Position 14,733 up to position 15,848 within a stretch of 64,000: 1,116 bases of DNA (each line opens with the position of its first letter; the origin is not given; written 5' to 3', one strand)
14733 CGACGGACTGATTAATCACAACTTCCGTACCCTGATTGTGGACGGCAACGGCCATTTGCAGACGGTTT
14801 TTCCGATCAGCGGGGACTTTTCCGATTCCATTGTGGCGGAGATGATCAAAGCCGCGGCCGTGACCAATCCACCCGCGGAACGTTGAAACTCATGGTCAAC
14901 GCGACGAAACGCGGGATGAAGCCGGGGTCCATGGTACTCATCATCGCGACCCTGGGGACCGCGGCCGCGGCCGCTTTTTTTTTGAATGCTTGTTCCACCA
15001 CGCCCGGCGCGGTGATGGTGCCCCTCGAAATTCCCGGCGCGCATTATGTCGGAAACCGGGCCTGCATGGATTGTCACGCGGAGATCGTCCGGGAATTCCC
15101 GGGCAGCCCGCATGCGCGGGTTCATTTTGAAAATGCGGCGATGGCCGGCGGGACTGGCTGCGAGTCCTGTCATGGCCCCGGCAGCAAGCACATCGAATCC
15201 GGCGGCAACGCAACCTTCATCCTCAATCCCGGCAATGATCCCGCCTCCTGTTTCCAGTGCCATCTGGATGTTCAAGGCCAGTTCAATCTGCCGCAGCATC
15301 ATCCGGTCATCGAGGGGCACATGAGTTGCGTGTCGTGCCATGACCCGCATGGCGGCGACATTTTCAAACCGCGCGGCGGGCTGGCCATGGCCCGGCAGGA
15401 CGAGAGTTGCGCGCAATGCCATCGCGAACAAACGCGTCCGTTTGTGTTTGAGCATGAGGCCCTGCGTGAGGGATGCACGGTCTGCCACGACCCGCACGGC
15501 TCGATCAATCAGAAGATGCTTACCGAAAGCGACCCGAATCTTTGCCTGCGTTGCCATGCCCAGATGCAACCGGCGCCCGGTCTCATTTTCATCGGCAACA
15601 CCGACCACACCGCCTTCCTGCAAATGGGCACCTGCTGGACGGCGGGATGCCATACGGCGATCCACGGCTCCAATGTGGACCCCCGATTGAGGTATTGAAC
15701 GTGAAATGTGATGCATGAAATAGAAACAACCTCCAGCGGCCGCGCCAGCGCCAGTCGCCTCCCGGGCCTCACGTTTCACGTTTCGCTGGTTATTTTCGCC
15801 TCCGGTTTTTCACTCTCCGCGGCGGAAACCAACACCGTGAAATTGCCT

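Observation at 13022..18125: Cupredoxin / SCO1 / eight-motif multihaem lipoprotein / haem-porin fusion operon: candidate atypical outer-membrane electron conduit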

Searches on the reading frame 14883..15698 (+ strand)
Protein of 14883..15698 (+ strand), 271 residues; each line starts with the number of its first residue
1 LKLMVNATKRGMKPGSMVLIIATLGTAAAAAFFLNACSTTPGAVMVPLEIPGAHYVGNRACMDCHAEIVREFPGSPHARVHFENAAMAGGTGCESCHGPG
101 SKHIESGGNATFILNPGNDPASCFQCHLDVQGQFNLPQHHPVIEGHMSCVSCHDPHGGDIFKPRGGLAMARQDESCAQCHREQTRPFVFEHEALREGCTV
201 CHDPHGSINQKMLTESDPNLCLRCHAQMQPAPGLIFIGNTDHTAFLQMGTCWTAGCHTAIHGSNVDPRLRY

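Call 3: search_protein_families(library=pfam, proteins=[window:14883-15698:+], max_evalue=0.1)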
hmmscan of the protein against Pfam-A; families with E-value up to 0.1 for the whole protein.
window:14883-15698:+ (271 aa): 7 families
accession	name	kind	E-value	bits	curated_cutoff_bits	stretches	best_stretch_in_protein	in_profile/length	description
PF09699.15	Paired_CXXCH_1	-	5.7e-23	80.8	20.6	3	191-228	1-39/41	Doubled CXXCH motif (Paired_CXXCH_1)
PF14522.11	Cytochrome_C7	-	5.7e-10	39.3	24.8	3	57-127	12-66/67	Cytochrome c7 and related cytochrome c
PF13435.11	Cytochrome_C554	-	1.2e-08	36.2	20.8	1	56-98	46-84/84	Cytochrome c554 and c-prime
PF14537.11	Cytochrom_c3_2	-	4.1e-06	27.6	25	1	90-180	6-78/79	Cytochrome c3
PF22113.1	Mtrc-MtrF_II-IV_dom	-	2.1e-05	24.6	30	1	59-102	121-169/176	Outer membrane cytochrome MtrC/MtrF-like, domains II/IV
PF02085.21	Cytochrom_CIII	-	0.019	15.7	22.9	0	173-229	30-86/101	Class III cytochrome C family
PF21342.2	SoxA-TsdA_cyt-c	-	0.023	15.1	27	0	108-133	2-27/88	SoxA/TsdA, cytochrome c domain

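Call 4: search_protein_families(library=ncbifam, proteins=[window:14883-15698:+], max_evalue=0.1)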
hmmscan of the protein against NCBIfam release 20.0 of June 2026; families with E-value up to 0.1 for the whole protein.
window:14883-15698:+ (271 aa): 10 families
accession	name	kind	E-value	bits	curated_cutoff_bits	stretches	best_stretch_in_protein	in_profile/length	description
NF041028.1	decahem_GSU2203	exception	2.9e-52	177.8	325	2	119-265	147-303/317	GSU2203 family decaheme c-type cytochrome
TIGR03508.1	decahem_SO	subfamily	6.4e-46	156.9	192.2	2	119-266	116-257/258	DmsE family decaheme c-type cytochrome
TIGR01905.1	paired_CXXCH_1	subfamily_domain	1e-17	63.8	25.2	2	191-229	1-40/41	doubled CXXCH domain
NF041198.1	UshA_like_PCGU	equivalog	1.6e-09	36.9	275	2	58-128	442-509/519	UshA-like (seleno)protein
TIGR03153.1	cytochr_NrfH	equivalog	9.5e-06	25.7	134.2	2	166-213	21-69/138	cytochrome c nitrite reductase small subunit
NF008659.0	PRK11659.1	equivalog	2.8e-05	23.9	184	1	58-157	46-146/188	cytochrome c nitrite reductase pentaheme subunit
TIGR03146.1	cyt_nit_nrfB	equivalog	0.0015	18.9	166.6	0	169-228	80-144/145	cytochrome c nitrite reductase pentaheme subunit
NF043010.1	Cyt554_Nsmonas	equivalog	0.0015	18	400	1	51-103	73-121/238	cytochrome c-550 CycA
TIGR04315.1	octaheme_Shew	subfamily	0.0022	17.1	375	1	58-130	187-253/440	tetrathionate reductase family octaheme c-type cytochrome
NF040886.1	cyt_C_like_Sec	equivalog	0.003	16.2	250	1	59-128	46-112/423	multiheme c-type cytochrome (seleno)protein ExtKL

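Call 5: search_solved_structures(query=window:14883-15698:+, max_evalue=0.01, show_alignments=2)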
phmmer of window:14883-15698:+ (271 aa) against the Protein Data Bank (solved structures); distinct sequences matched with E-value up to 0.01: 12.
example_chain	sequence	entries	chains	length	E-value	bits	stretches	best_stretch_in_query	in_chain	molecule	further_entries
6r2q_A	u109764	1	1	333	2.5e-26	96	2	114-264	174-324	Cystathionine beta-synthase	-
6qvm_A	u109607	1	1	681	9e-06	28.6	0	73-187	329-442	Multiheme cytochrome cf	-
6i5b_A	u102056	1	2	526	6.9e-05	25.6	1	84-129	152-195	Uncharacterized protein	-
28pb_A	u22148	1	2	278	0.0046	19.7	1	145-227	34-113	Cytochrome c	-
4q0t_A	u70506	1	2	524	0.0055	19.4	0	119-192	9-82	Eight-heme nitrite reductase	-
2ot4_A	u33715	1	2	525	0.0059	19.3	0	119-192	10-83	Eight-heme nitrite reductase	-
2zo5_A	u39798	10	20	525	0.0059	19.3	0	119-192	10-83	Eight-heme nitrite reductase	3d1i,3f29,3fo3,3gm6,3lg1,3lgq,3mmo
3owm_A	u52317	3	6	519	0.0065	19.2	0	119-192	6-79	Eight-heme nitrite reductase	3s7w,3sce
3rkh_A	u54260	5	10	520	0.0065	19.2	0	119-192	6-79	Eight-heme nitrite reductase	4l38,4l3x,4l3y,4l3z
3uu9_A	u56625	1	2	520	0.0065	19.2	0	119-192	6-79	Eight-heme nitrite reductase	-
4q4u_A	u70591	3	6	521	0.0067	19.1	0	119-192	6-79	Eight-heme nitrite reductase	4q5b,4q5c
4rkm_A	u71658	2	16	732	0.0071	19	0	144-228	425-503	MccA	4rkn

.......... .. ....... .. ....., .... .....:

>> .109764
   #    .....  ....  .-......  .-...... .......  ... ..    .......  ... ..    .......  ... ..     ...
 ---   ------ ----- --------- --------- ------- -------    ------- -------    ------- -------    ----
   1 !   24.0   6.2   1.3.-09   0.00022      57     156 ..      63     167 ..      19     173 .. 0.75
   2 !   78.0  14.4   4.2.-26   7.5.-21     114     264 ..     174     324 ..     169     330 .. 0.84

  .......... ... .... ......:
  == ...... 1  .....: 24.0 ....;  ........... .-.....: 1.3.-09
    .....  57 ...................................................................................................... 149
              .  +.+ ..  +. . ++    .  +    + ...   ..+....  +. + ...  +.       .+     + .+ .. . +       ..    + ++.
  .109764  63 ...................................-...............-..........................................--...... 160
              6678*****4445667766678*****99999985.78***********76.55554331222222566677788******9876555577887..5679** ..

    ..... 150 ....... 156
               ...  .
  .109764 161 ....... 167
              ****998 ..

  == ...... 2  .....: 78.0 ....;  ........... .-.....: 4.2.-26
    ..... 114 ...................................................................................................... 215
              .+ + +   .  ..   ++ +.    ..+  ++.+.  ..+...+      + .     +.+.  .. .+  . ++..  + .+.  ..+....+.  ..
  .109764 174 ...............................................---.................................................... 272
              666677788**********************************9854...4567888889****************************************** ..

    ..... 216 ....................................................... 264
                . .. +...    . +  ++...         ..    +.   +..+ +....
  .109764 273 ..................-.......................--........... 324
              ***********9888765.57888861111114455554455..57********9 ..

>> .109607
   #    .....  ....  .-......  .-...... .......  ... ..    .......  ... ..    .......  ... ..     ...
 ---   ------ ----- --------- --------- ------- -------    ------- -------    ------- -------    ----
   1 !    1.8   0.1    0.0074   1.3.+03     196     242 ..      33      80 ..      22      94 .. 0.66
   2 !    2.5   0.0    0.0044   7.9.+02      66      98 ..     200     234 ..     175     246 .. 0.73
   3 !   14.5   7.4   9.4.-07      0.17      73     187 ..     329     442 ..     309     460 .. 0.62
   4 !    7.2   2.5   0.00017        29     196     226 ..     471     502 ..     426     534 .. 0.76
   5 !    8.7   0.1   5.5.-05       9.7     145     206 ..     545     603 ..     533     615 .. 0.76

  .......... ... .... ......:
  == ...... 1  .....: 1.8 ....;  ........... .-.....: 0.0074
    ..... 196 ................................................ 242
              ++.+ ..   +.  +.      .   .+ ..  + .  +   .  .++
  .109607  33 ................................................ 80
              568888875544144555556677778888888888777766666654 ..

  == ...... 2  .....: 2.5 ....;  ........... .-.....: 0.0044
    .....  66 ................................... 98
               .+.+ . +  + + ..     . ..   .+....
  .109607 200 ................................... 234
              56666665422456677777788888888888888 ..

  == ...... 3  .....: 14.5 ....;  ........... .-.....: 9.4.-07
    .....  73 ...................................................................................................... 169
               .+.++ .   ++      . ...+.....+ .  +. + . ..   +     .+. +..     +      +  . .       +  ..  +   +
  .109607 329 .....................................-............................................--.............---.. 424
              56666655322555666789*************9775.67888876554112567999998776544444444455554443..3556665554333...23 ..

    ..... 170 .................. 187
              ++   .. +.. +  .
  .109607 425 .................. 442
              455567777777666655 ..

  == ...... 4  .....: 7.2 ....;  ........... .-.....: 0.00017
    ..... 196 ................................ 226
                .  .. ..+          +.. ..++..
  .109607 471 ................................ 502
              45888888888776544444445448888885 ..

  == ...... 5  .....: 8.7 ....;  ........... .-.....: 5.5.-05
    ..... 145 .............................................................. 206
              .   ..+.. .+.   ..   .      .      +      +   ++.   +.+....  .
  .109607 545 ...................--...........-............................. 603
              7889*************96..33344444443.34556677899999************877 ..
